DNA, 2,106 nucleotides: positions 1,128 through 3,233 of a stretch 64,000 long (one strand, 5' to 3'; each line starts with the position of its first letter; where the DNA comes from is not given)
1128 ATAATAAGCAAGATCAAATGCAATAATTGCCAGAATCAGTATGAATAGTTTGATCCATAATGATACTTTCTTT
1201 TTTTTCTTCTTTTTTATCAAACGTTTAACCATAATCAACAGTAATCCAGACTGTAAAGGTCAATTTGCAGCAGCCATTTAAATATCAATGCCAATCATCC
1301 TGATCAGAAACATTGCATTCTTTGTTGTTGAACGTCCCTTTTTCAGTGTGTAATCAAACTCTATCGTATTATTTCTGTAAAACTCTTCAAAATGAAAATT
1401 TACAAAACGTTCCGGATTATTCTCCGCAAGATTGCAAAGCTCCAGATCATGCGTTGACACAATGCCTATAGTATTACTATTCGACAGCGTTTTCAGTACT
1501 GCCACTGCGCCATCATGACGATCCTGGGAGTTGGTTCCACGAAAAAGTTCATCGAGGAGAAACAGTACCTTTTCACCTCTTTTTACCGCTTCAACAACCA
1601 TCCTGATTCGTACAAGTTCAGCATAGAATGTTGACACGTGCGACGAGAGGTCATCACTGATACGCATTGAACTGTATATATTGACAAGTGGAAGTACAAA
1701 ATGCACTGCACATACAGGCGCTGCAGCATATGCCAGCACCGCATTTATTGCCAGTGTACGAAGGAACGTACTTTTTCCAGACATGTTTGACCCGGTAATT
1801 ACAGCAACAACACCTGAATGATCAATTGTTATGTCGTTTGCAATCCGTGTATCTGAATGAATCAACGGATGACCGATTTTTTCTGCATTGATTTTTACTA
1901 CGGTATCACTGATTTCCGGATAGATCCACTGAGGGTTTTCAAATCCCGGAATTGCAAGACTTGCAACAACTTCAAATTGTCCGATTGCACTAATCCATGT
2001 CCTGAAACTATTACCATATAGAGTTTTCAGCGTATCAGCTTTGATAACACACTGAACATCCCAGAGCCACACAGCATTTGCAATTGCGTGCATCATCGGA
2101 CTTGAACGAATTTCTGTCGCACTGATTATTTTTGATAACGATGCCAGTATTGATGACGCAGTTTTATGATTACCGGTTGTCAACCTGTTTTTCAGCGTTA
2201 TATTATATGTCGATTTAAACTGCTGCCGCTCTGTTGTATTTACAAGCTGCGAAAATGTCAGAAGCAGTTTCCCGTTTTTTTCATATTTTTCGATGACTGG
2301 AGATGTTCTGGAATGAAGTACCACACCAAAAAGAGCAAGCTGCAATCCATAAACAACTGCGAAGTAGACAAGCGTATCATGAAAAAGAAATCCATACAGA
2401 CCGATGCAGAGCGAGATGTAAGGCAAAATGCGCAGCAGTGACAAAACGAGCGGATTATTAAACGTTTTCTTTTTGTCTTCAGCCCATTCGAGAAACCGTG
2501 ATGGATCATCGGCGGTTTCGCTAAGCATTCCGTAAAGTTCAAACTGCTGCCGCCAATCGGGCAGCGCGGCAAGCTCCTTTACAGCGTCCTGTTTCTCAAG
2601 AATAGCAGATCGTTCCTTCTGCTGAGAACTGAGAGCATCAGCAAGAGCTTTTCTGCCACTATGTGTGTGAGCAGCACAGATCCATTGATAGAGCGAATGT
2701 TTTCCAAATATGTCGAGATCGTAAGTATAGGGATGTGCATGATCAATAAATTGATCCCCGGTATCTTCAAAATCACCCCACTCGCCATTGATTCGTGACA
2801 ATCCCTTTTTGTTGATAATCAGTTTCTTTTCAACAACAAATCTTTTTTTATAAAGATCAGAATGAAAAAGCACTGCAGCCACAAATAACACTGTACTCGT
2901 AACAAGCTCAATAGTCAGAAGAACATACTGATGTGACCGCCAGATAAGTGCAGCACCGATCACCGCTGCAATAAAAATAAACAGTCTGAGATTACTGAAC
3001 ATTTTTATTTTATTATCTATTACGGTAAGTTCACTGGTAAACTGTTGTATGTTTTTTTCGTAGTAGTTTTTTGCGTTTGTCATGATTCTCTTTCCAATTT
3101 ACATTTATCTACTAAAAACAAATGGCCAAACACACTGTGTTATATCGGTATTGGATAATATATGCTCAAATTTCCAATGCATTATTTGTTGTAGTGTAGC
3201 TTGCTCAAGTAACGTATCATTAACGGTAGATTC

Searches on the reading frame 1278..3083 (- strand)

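Call 72: search_protein_families(library=pfam, proteins=[window:1278-3083:-], max_evalue=0.00001)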
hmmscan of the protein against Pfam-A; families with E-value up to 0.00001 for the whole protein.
window:1278-3083:- (601 aa): 1 family
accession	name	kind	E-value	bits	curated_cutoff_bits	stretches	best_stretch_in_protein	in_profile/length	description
PF00488.27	MutS_V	-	7.8e-27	94.9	30.2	1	428-591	2-164/188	MutS domain V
